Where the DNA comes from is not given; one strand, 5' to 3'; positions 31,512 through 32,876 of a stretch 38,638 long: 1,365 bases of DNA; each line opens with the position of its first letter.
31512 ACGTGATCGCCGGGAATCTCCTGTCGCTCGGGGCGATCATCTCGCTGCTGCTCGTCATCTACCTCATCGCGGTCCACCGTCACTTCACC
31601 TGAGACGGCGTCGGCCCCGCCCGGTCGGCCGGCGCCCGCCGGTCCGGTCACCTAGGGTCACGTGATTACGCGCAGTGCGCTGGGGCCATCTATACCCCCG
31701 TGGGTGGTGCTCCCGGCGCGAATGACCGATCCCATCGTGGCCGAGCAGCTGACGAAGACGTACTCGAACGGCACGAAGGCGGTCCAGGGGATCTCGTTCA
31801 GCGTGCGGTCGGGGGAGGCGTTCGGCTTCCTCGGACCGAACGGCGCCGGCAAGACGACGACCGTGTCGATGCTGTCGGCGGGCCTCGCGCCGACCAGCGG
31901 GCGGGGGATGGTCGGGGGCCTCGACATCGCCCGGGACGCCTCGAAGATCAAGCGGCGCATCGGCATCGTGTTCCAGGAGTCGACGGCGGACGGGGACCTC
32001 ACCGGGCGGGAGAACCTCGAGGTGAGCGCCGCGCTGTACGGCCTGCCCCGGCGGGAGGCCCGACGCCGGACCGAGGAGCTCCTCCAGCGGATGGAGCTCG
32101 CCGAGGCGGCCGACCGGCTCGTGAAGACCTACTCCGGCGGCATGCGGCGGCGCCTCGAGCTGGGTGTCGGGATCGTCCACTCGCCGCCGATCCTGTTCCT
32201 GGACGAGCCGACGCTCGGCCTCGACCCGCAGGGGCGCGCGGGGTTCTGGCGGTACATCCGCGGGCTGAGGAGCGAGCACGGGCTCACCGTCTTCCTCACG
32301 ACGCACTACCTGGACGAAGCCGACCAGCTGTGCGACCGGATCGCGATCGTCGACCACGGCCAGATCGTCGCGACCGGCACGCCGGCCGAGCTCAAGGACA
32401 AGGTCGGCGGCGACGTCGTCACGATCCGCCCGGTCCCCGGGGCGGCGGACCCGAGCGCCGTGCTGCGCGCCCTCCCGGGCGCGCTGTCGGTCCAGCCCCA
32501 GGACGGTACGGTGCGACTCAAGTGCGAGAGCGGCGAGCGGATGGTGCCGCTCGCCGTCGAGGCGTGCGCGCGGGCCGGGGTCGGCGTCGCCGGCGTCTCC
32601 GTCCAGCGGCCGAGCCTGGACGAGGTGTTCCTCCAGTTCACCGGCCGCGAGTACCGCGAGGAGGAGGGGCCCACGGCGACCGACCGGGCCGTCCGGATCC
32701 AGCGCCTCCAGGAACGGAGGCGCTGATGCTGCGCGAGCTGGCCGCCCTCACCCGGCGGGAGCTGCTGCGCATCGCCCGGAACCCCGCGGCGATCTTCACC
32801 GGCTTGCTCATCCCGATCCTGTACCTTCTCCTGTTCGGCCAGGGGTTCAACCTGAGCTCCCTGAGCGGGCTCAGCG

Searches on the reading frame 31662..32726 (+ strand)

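Call 32: search_protein_families(library=pfam, proteins=[window:31662-32726:+], max_evalue=0.01)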
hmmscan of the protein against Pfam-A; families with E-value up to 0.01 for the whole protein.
window:31662-32726:+ (354 aa): 3 families
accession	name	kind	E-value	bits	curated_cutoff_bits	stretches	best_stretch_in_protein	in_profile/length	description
PF00005.33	ABC_tran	-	1.9e-29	103.4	25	1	42-184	2-136/137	ABC transporter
PF13732.12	DrrA1-3_C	-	4.5e-10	40.5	27.4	1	239-326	1-80/81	ATP-binding protein DrrA1-3-like, C-terminal domain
PF13304.12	AAA_21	-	7.4e-06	26.7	27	1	160-215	241-298/304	AAA domain, putative AbiEii toxin, Type IV TA system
